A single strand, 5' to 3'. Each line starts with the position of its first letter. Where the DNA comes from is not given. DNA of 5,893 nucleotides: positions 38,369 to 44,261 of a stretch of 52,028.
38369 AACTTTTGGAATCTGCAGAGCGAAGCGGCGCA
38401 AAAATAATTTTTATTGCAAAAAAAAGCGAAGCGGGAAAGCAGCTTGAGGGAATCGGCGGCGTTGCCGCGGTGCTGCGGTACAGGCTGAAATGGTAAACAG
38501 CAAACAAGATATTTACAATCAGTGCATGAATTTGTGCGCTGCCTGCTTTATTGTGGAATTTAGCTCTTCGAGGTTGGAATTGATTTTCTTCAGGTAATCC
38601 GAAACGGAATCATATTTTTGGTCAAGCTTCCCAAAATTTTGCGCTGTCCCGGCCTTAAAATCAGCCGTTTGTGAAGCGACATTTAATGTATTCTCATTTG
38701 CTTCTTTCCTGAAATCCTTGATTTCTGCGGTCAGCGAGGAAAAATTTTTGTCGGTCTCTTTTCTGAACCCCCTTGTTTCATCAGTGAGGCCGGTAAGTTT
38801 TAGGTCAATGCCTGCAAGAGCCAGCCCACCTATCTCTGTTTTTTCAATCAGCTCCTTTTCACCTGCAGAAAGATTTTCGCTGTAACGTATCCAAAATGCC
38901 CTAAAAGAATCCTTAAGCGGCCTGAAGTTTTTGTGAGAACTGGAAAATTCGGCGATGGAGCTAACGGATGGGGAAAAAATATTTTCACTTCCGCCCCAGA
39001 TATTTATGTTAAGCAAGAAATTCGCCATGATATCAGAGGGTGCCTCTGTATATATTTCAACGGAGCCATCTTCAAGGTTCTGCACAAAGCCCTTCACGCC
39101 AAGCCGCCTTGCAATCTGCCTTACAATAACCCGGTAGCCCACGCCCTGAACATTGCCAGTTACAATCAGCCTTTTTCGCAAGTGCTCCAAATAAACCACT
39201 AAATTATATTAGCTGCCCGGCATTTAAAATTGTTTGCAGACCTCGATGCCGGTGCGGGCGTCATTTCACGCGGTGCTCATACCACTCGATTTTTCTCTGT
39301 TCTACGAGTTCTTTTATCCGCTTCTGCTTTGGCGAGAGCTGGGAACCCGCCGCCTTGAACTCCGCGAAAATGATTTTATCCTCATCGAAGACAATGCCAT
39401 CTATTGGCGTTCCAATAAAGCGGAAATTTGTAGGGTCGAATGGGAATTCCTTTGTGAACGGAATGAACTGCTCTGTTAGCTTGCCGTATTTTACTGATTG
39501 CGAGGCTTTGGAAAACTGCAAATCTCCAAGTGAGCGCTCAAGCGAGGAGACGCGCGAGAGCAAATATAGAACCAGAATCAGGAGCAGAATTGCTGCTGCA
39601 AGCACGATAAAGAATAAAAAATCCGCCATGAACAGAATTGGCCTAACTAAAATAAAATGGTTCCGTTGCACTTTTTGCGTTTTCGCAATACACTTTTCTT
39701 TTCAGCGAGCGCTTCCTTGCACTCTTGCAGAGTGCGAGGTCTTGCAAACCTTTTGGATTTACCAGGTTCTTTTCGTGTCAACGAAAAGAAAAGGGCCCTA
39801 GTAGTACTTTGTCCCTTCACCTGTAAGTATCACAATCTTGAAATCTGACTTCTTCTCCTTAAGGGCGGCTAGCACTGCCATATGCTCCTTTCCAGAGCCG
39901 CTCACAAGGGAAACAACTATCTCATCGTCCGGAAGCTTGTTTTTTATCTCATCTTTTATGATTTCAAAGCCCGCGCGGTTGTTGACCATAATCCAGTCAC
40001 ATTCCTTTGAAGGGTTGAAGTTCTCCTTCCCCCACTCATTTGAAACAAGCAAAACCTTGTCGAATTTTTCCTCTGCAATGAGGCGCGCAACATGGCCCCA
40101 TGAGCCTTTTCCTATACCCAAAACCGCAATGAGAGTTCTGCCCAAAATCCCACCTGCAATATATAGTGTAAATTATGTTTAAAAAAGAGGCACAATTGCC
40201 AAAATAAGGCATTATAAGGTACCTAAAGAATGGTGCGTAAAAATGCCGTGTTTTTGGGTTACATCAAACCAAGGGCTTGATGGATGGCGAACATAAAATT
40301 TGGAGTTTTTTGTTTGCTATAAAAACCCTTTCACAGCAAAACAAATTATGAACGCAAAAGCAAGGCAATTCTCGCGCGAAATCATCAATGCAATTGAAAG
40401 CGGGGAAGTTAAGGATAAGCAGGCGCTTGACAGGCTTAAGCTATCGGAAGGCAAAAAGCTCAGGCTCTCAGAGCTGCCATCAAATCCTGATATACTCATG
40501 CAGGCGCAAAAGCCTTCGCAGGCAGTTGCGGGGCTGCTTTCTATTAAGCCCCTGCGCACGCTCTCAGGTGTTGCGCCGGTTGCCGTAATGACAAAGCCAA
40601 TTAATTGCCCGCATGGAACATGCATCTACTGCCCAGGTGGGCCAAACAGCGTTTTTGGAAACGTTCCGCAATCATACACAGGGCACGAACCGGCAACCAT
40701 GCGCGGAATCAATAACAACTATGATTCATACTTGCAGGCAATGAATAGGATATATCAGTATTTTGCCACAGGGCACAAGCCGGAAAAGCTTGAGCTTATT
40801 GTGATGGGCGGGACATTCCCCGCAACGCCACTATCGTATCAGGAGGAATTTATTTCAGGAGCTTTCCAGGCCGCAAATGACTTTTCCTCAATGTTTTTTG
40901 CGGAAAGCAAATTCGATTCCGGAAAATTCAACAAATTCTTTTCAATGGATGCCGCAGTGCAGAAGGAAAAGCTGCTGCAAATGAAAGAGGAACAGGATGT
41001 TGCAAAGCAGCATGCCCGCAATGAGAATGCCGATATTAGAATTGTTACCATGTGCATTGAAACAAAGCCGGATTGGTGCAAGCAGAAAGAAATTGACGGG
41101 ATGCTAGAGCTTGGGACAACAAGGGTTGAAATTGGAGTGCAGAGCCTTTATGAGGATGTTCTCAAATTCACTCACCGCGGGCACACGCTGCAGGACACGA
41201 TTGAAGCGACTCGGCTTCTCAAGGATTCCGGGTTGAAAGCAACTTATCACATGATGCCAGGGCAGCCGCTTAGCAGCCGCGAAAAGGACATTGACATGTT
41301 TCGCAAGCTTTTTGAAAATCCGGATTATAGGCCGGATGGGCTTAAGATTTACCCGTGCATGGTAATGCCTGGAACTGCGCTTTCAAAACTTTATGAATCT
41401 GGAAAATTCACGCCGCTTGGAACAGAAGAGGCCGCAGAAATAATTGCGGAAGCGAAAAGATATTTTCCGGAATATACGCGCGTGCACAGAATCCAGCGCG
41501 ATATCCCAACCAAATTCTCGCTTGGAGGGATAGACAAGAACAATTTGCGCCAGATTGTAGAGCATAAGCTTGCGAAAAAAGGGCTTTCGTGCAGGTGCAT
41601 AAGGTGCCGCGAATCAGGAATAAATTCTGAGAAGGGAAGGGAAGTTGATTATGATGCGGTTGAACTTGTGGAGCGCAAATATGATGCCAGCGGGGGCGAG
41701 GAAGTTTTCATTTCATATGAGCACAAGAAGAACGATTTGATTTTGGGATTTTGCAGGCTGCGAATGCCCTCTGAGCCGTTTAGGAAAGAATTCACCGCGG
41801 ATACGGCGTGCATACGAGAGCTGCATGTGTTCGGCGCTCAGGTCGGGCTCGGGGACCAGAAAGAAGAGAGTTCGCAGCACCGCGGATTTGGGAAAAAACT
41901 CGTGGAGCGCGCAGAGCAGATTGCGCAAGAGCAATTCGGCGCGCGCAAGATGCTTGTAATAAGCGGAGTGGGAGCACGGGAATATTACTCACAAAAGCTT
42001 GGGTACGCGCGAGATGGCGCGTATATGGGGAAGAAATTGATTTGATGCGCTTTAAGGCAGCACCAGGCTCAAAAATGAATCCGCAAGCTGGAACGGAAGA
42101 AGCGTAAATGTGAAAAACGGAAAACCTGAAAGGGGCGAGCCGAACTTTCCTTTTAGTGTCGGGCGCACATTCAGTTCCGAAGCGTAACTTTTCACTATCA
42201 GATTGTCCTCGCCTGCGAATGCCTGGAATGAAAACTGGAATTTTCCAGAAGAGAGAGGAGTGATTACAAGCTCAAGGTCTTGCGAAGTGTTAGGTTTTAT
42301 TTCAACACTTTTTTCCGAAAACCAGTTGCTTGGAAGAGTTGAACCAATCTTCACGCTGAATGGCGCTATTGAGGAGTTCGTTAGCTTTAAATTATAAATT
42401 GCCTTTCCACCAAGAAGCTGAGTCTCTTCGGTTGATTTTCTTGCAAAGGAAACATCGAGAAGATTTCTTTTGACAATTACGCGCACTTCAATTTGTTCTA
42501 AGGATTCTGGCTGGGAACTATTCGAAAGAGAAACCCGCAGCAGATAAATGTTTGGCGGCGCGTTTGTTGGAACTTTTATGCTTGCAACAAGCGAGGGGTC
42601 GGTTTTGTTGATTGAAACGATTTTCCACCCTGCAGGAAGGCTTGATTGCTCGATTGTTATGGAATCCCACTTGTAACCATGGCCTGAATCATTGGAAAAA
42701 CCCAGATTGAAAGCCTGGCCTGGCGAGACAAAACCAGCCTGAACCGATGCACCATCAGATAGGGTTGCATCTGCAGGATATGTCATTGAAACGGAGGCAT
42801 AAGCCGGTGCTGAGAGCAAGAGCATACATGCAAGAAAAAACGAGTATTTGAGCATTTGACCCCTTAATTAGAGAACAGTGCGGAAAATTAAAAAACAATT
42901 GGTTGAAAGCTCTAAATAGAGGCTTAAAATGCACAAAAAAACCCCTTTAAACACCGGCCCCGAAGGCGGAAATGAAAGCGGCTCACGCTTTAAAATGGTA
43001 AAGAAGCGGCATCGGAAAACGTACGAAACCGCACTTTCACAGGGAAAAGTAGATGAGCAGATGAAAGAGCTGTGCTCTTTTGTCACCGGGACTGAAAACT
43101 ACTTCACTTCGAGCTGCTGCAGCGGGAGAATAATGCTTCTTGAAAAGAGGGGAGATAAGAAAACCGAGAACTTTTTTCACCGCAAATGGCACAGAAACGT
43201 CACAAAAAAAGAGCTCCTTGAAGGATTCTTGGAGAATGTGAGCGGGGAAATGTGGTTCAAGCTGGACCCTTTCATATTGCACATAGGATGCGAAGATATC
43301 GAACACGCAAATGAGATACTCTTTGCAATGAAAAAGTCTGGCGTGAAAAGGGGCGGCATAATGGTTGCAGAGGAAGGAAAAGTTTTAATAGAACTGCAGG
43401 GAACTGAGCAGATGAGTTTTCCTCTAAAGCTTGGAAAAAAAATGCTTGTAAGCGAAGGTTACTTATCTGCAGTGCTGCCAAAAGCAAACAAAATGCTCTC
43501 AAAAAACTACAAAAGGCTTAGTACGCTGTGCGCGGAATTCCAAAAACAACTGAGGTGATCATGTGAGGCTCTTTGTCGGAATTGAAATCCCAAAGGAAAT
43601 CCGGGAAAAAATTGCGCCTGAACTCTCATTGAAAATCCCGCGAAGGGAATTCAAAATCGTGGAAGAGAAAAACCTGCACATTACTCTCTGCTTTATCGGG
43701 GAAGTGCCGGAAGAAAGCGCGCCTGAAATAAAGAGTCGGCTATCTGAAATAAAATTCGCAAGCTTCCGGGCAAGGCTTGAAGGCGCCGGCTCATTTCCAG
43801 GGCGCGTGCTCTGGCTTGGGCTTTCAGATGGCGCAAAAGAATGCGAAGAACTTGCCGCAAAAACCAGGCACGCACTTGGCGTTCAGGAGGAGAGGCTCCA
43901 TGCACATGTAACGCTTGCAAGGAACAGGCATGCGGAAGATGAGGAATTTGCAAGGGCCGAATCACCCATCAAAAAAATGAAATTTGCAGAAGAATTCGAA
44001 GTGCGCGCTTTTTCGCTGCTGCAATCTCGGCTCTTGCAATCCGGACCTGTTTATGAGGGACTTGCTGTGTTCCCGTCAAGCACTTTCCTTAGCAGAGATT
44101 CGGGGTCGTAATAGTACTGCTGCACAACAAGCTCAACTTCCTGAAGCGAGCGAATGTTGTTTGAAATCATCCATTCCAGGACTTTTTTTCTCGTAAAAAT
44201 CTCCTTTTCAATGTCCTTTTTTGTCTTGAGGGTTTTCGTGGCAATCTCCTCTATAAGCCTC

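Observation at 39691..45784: A 105-nt structured element occurs twice in inverted orientation, each copy just 5' of a gene, bracketing a 5.9-kb block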

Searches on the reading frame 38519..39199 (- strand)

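Call 10: search_protein_families(library=pfam, proteins=[window:38519-39199:-])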
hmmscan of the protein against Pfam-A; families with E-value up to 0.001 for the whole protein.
window:38519-39199:- (226 aa): 1 family
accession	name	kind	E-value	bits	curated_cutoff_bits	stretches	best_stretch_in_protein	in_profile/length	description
PF00708.24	Acylphosphatase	-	3.7e-17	62.8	22.5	1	10-66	2-58/85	Acylphosphatase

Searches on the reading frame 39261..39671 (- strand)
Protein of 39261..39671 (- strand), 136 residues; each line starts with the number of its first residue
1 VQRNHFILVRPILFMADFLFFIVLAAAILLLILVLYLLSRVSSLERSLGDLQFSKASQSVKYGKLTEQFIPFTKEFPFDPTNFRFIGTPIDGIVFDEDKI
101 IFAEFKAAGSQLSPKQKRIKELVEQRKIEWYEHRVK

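Call 10: search_protein_families(library=pfam, proteins=[window:39261-39671:-])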
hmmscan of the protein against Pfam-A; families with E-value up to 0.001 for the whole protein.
window:39261-39671:- (136 aa): 1 family
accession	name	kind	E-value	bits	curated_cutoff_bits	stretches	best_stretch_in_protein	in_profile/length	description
PF10107.15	Endonuc_Holl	-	1.3e-19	71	23.8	1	56-133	73-157/159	Endonuclease related to archaeal Holliday junction resolvase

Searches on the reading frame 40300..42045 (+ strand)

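Call 10: search_protein_families(library=pfam, proteins=[window:40300-42045:+])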
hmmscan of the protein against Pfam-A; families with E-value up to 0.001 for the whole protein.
window:40300-42045:+ (581 aa): 4 families
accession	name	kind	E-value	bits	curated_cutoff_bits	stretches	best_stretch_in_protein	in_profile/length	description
PF16199.10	Radical_SAM_C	-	5.9e-22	78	31.9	1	345-425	1-84/85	Radical_SAM C-terminal domain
PF04055.27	Radical_SAM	-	3.5e-14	53.7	29.5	1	103-333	7-165/166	Radical SAM superfamily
PF23613.1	ELP3_N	-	2e-07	31.3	27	1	24-87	4-69/70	ELP3 N-terminal domain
PF00583.31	Acetyltransf_1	-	5.2e-06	27.2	20.7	1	465-569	31-116/116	Acetyltransferase (GNAT) family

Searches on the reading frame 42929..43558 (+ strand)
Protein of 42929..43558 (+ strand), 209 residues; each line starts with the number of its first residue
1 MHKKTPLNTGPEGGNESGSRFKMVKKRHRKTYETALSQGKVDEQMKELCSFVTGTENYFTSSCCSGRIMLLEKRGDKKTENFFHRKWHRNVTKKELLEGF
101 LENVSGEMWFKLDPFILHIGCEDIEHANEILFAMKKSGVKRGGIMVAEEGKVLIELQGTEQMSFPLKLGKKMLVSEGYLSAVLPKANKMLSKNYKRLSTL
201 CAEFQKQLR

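Call 10: search_protein_families(library=pfam, proteins=[window:42929-43558:+])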
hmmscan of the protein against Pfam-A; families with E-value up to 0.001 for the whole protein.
window:42929-43558:+ (209 aa): 1 family
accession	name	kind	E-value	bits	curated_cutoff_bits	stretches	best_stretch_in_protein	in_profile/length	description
PF02676.19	TYW3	-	1.4e-34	119.7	27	1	33-205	15-210/211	Methyltransferase TYW3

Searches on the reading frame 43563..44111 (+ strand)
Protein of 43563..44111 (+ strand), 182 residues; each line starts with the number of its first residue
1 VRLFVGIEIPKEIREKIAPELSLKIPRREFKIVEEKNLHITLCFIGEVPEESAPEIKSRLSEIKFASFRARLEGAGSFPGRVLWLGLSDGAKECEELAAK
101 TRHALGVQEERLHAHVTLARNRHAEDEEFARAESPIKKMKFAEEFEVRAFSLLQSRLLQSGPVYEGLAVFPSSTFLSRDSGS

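Call 10: search_protein_families(library=pfam, proteins=[window:43563-44111:+])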
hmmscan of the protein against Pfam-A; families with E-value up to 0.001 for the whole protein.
window:43563-44111:+ (182 aa): 3 families
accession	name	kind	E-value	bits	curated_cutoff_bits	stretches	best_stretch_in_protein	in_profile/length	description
PF02834.22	LigT_PEase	-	5e-24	84.7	23.3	2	8-84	2-87/87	LigT like Phosphoesterase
PF13563.12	2_5_RNA_ligase2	-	2.3e-14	54.2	27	1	31-154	19-147/152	2'-5' RNA ligase superfamily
PF10469.15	AKAP7_NLS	-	2.2e-05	24.9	24.4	1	13-147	21-174/208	AKAP7 2'5' RNA ligase-like domain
